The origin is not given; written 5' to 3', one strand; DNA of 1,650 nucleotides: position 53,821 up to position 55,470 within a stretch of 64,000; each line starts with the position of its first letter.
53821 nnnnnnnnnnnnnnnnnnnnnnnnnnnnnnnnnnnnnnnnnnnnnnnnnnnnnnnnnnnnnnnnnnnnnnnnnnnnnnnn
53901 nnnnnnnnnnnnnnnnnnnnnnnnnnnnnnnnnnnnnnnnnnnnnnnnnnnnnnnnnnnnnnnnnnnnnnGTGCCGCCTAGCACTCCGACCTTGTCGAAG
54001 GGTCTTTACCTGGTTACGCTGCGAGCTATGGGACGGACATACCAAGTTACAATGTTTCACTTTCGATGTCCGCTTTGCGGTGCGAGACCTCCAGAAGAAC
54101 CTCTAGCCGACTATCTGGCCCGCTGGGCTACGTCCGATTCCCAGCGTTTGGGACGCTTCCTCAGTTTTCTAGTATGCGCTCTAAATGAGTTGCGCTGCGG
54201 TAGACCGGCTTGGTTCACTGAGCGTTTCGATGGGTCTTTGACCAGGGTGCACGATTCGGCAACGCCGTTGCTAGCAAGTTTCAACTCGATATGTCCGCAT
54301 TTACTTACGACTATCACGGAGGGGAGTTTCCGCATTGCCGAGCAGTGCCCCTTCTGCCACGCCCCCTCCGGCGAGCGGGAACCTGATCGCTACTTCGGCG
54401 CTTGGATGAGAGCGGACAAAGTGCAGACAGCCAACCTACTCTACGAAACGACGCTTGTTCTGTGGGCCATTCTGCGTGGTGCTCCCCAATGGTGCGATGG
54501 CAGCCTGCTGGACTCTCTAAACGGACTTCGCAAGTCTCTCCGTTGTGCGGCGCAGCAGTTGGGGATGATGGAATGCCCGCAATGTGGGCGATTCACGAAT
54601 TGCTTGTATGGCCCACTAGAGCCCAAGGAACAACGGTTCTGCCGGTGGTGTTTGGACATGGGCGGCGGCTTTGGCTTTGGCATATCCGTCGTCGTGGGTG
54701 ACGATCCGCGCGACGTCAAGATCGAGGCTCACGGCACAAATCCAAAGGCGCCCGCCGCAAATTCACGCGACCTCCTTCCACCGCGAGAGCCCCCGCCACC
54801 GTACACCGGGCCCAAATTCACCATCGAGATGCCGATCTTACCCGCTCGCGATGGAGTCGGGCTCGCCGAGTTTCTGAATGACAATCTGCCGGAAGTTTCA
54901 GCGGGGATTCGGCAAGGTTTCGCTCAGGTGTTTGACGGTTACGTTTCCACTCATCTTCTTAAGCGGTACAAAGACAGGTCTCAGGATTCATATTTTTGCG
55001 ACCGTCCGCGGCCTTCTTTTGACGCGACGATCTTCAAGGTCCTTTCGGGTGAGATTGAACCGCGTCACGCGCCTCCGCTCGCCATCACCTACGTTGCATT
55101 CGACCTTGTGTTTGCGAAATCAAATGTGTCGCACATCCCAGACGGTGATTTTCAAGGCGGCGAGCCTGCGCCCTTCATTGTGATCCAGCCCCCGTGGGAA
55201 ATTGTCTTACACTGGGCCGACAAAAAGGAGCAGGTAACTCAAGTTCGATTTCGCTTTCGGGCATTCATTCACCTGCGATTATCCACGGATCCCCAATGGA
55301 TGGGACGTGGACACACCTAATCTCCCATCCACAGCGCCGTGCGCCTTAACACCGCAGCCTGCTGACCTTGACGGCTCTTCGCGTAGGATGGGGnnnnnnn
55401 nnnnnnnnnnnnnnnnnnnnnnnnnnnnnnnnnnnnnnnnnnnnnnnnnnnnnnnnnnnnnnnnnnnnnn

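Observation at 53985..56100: Low-GC islet with two convergent Cys-rich zinc-ribbon proteins between an orphan ABC ATPase and purA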

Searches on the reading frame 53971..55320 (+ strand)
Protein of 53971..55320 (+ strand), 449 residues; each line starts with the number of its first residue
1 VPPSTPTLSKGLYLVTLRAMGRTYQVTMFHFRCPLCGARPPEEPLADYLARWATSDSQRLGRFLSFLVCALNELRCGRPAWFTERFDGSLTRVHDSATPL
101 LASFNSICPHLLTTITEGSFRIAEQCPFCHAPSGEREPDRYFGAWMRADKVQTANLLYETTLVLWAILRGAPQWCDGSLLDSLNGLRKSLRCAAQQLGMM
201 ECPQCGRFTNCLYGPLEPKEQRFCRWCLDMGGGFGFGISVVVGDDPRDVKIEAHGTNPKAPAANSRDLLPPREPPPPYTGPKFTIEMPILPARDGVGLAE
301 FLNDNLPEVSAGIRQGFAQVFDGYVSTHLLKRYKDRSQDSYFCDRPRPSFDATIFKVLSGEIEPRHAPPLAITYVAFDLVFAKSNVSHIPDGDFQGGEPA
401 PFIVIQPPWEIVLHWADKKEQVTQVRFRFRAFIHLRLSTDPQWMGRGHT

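Call 3: search_protein_families(library=pfam, proteins=[window:53971-55320:+], max_evalue=1)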
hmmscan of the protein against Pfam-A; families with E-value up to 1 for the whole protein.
window:53971-55320:+ (449 aa): 1 family
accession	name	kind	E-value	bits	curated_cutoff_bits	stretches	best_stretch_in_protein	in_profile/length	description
PF21349.2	RUBY_RBDX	-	0.72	9.8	26.5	0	124-133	17-26/30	Rubrerythrin, rubredoxin-like domain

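Call 4: search_protein_families(library=padloc, proteins=[window:53971-55320:+], max_evalue=1)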
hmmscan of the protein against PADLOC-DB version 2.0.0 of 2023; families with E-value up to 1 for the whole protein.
window:53971-55320:+ (449 aa): 0 families

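Call 7: find_homologous_proteins(query=window:53971-55320:+, max_evalue=0.001)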
Query window:53971-55320:+ (449 aa): 28 proteins with E <= 0.001 among 6951 candidates.
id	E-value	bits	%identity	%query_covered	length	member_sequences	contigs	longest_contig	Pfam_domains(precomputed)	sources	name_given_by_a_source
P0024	1.9e-64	236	47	55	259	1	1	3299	-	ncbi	-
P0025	1.9e-64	236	46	55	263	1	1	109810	-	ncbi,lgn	-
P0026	2.9e-62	229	45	55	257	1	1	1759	-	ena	-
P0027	4.2e-62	229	44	55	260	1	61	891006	-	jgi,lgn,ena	jgi:hypothetical protein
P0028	3.1e-61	226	44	56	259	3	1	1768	-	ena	-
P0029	8.1e-60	221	45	55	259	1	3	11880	-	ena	-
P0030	1.3e-59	221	43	55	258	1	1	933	-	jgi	jgi:hypothetical protein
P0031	4.1e-59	219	44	54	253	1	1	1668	-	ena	-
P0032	1.2e-58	217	46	56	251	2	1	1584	-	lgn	-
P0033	1.2e-57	214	43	55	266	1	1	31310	-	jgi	jgi:hypothetical protein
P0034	2.2e-57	213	44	55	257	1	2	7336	-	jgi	jgi:hypothetical protein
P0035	5.2e-57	212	42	54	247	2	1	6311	-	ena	-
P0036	1.3e-55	207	41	61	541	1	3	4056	-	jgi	jgi:hypothetical protein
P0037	8.6e-55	205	43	56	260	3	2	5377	-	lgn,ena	-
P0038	4.1e-54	202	43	55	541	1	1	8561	-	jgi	jgi:hypothetical protein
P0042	2.0e-51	194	41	57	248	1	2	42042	-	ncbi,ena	-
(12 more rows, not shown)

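Call 13: find_encoding_contigs(protein=P0025, flank=8000, max_places=3)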
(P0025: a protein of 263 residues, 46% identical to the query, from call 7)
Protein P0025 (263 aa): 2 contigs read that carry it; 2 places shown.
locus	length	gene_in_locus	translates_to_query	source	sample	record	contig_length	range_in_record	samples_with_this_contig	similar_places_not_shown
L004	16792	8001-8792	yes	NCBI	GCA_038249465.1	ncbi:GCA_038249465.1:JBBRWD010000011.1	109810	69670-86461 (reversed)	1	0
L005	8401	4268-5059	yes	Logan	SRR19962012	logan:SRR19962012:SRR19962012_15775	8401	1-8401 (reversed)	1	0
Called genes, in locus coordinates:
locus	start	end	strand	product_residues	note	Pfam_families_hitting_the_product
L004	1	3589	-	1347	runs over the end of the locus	PF00069:Pkinase, PF01636:APH (faint), PF03109:ABC1 (faint), PF07714:PK_Tyr_Ser-Thr, PF14531:Kinase-like (weak), PF13229:Beta_helix, PF05048:NosD, PF13229:Beta_helix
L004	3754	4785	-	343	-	PF04015:DUF362 (weak)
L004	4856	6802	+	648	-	PF07719:TPR_2 (faint), PF13174:TPR_6 (faint), PF13414:TPR_11 (weak), PF00515:TPR_1 (weak), PF13432:TPR_16, PF13414:TPR_11 (weak), PF13432:TPR_16, PF00515:TPR_1 (weak), +11 more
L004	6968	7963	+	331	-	PF08240:ADH_N, PF00107:ADH_zinc_N, PF13602:ADH_zinc_N_2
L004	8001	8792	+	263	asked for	-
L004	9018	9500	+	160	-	-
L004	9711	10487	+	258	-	PF01670:Glyco_hydro_12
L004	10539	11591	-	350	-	-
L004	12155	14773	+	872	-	PF00672:HAMP, PF08448:PAS_4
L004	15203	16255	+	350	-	PF01841:Transglut_core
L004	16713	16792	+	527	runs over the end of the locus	PF00953:Glycos_transf_4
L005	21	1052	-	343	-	PF04015:DUF362 (weak)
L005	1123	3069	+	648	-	PF07719:TPR_2 (faint), PF13174:TPR_6 (faint), PF13414:TPR_11 (weak), PF00515:TPR_1 (weak), PF13432:TPR_16, PF13414:TPR_11 (weak), PF13432:TPR_16, PF00515:TPR_1 (weak), +11 more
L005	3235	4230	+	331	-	PF08240:ADH_N, PF00107:ADH_zinc_N, PF13602:ADH_zinc_N_2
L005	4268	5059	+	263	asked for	-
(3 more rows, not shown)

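Call 20: find_encoding_contigs(protein=P0027, flank=6000, max_places=6)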
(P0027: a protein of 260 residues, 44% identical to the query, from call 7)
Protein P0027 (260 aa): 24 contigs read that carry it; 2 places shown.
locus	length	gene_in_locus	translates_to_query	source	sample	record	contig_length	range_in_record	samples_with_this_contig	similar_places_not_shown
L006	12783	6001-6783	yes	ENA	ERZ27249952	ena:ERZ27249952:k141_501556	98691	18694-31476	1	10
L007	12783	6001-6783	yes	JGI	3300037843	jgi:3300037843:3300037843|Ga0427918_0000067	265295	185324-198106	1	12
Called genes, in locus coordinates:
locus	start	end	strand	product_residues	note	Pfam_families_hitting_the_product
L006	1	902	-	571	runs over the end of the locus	PF03485:Arg_tRNA_synt_N, PF00750:tRNA-synt_1d, PF05746:DALR_1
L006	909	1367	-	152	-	PF00359:PTS_EIIA_2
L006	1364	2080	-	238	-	-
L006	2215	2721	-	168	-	-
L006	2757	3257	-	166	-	PF04390:LptE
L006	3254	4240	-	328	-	PF13428:TPR_14 (faint), PF24575:TPR_Slam (faint), PF13174:TPR_6 (faint), PF13176:TPR_7 (faint), PF14559:TPR_19 (weak), PF13525:YfiO, PF00515:TPR_1 (weak), PF07719:TPR_2 (weak), +3 more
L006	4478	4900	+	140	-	-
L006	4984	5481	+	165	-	-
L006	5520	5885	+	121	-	-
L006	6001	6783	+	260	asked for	-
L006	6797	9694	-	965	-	PF02347:GDC-P, PF01212:Beta_elim_lyase, PF21478:GcvP2_C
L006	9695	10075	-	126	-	PF01597:GCV_H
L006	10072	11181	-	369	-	PF01571:GCV_T, PF08669:GCV_T_C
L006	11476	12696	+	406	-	PF00926:DHBP_synthase, PF00925:GTP_cyclohydro2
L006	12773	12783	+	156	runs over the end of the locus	PF00885:DMRL_synthase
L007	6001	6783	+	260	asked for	-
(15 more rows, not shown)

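Call 27: search_protein_families(library=ncbifam, proteins=[window:54028-55320:+], max_evalue=0.01)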
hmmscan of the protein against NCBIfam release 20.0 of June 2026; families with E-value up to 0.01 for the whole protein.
window:54028-55320:+ (430 aa): 0 families

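Call 30: search_protein_families(library=pfam, alignment_id=A2, max_evalue=1)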
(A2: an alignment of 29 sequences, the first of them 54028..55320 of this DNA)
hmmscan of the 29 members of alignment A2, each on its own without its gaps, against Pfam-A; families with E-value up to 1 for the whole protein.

A. member 1, window:54028-55320:+ (430 aa): 1 family
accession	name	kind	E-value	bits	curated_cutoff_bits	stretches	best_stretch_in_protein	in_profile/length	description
PF21349.2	RUBY_RBDX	-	0.61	10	26.5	0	105-114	17-26/30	Rubrerythrin, rubredoxin-like domain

B. families by the number of members that match (of 29 scanned): 50 families (the first 25 are shown)
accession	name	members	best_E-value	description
PF13248.11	Zn_ribbon_3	13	0.0027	zinc-ribbon domain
PF02591.20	Zn_ribbon_9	13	0.018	C4-type zinc ribbon domain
PF23451.1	Zn_ribbon_PaaD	10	0.0063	PaaD zinc beta ribbon domain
PF24623.2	Phage_zn_bind_8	9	0.00077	Putative DNA-binding phage zinc finger domain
PF07754.17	HVO_2753_ZBP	9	0.081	Small zinc finger protein HVO_2753-like, Zn-binding pocket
PF09723.15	Zn_ribbon_8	6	0.0078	Zinc ribbon domain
PF21349.2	RUBY_RBDX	6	0.23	Rubrerythrin, rubredoxin-like domain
PF23548.1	Zn_ribbon_FGT1_2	5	0.06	FORGETTER1 second zinc ribbon domain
PF24859.1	FdhE_central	4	0.014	FdhE, central domain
PF14690.11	Zn_ribbon_ISL3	4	0.029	zinc-finger of transposase IS204/IS1001/IS1096/IS1165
PF11781.13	Zn_ribbon_RRN7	4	0.03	Zinc-finger of RNA-polymerase I-specific TFIIB, Rrn7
PF24441.1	DUF7560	4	0.042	Family of unknown function (DUF7560)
PF12760.12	Zn_ribbon_IS1595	4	0.043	Transposase zinc-ribbon domain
PF13453.11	Zn_ribbon_TFIIB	4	0.12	Transcription factor zinc-finger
PF22415.1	PSV_ORF131-like_dom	4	0.16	PSV_Hypothetical protein ORF131-like domain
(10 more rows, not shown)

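Call 31: search_solved_structures(query=A2, max_evalue=10)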
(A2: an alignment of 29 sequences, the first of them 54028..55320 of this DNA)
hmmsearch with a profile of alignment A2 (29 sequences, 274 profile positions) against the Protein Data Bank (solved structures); distinct sequences matched with E-value up to 10: 5.
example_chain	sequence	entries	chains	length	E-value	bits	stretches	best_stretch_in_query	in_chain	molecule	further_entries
2gjv_A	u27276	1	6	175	1.1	11.6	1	165-219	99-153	putative cytoplasmic protein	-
1nwx_Z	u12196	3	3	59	4.4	9.7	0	175-190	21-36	ribosomal protein L32 | 50S ribosomal protein L32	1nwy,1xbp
5dm6_Z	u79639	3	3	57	4.4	9.7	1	175-190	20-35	50S ribosomal protein L32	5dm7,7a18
1j5a_M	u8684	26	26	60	4.6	9.6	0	175-190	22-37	RIBOSOMAL PROTEIN L32 | 50S ribosomal protein L32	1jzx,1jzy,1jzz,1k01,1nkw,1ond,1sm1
4v49_BZ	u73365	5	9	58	4.7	9.6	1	175-190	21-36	50S ribosomal protein L32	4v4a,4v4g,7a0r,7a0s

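Call 36: predict_structure(alignment_id=A2)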
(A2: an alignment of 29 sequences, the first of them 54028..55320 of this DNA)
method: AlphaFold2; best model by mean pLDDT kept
length: 430 residues; sequences in the alignment: 29
mean_pLDDT: 70.3   pTM: 0.65
mean pLDDT of the five models: 70.3, 70.0, 69.0, 67.9, 66.6
residues with pLDDT >= 90: 180; 70-90: 60; 50-70: 63; < 50: 127
segments of 3 or more residues with pLDDT < 50: 309-430
pLDDT, mean of each block of 10 residues (from residue 1): 74 93 95 97 96 94 96 96 83 80 94 94 92 96 97 96 97 95 93 87 91 76 74 78 89 61 52 57 68 66 55 42 30 27 28 27 28 35 35 45 41 32 41
secondary structure, 60 per line:
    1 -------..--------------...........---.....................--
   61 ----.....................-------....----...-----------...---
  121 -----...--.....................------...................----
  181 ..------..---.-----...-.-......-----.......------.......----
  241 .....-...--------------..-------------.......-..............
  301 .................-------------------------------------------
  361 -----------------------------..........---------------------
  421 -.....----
elements in order: H26-34 H38-58 H65-85 E93-96 E101-103 E115-117 H131-151 H158-176 H206-211 E217-223 E230-236 H241-245 H279-285 H287-317 H390-399 H422-426

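Call 52: find_encoding_contigs(protein=P0042, flank=6000, max_places=2)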
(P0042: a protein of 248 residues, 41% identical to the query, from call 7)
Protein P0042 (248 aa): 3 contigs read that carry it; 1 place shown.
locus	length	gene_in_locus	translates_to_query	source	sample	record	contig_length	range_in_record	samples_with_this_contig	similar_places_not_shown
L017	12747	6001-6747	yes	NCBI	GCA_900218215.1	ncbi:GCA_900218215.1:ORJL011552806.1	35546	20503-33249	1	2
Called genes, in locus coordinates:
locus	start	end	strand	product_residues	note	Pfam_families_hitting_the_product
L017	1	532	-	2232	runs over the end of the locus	PF00404:Dockerin_1 (weak), PF09136:Glucodextran_B (weak)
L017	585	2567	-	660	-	-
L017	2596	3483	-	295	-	-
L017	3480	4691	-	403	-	PF00404:Dockerin_1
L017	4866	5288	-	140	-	PF00072:Response_reg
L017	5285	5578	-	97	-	-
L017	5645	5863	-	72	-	-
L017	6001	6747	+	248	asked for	-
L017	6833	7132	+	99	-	-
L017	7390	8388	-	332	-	-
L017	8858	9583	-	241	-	PF00005:ABC_tran, PF02463:SMC_N (faint), PF13304:AAA_21 (faint)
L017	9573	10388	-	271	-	PF02463:SMC_N (faint), PF00005:ABC_tran, PF13476:AAA_23 (weak), PF13304:AAA_21 (weak)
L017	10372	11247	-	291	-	PF02653:BPD_transp_2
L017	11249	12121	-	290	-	PF02653:BPD_transp_2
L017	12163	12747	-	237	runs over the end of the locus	PF03070:TENA_THI-4 (weak), PF14518:Haem_oxygenas_2, PF12981:DUF3865 (weak)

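Call 53: find_encoding_contigs(protein=P0038, flank=6000, max_places=2)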
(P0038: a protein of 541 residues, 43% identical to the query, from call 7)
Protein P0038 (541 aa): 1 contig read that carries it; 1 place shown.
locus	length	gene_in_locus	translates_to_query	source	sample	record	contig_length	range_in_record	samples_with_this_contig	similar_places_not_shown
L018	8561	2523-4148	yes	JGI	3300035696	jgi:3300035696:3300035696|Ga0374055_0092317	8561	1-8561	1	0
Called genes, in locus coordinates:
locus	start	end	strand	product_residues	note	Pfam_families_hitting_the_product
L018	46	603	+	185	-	PF02779:Transket_pyr, PF02780:Transketolase_C, PF22613:Transketolase_C_1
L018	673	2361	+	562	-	PF00342:PGI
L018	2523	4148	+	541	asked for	-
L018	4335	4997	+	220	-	-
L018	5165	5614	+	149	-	PF14534:DUF4440 (weak)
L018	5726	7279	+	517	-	PF00221:Lyase_aromatic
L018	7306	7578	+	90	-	PF07615:Ykof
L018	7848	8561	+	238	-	?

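Call 54: find_encoding_contigs(protein=P0033, flank=6000, max_places=2)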
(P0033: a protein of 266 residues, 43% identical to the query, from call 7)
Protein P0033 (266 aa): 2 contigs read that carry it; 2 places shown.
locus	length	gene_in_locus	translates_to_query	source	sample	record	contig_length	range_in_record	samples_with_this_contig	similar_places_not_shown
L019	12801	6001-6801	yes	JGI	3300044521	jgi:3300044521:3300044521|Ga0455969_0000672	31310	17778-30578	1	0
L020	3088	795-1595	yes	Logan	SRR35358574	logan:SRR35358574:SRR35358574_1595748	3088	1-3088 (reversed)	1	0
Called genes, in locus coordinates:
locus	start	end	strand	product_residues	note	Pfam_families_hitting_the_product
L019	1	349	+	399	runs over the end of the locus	PF00899:ThiF, PF00581:Rhodanese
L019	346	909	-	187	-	-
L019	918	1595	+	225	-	PF13432:TPR_16, PF13414:TPR_11 (weak), PF14559:TPR_19 (faint), PF01476:LysM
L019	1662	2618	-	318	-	PF00903:Glyoxalase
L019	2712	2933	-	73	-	-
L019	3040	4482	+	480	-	PF00171:Aldedh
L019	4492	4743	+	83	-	-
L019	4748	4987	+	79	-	PF10049:DUF2283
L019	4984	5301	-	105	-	-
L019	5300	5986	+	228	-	-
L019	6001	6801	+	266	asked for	-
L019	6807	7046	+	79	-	-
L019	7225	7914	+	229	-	-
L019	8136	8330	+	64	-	-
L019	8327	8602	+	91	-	-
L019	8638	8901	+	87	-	-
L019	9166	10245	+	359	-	PF00512:HisKA, PF02518:HATPase_c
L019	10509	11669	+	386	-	PF14870:PSII_BNR (faint), PF25852:DUF6242_C (faint), PF15902:Sortilin-Vps10 (faint), PF02012:BNR (faint)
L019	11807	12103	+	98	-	-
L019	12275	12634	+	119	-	PF07237:DUF1428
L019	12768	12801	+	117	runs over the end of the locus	PF03795:YCII (weak)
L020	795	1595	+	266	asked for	-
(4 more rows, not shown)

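Call 60: search_protein_representatives(alignment_id=A2)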
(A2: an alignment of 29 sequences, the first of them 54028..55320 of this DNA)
Query: 29 sequences, 274 profile positions. Proteins with E-value up to 0.001 (for the whole library): 74; up to 1e-10: 67; up to 1e-30: 47. The best 74 are listed.
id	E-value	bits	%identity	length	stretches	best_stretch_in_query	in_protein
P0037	3.7e-108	377.3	-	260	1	5-260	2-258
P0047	6.8e-86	304.3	-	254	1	7-255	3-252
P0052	5.3e-85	301.4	-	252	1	7-257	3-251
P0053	1.5e-83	296.6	-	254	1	12-262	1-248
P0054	4.2e-78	278.7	-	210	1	4-211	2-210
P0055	2.4e-76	273.0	-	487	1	12-262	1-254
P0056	4.3e-75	268.9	-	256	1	1-256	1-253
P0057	6.7e-75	268.2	-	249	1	5-254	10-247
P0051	2.5e-72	259.8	-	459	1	84-267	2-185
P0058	2.0e-68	247.0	-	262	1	7-259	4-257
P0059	8.0e-67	241.7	-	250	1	19-258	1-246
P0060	1.3e-64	234.5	-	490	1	6-262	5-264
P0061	2.4e-64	233.6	-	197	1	66-256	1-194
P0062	6.7e-64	232.2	-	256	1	11-235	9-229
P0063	3.2e-63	229.9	-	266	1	10-216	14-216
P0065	1.5e-61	224.5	-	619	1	9-227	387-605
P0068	9.9e-58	211.9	-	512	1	11-254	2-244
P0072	9.6e-54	198.9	-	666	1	10-214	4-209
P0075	3.2e-51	190.6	-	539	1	11-214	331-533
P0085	3.7e-43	164.2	-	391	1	8-228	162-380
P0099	4.4e-22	95.0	-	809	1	11-214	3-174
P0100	6.2e-22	94.5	-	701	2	11-147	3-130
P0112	3.7e-14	69.0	-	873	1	10-240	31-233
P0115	1.7e-11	60.3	-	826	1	12-214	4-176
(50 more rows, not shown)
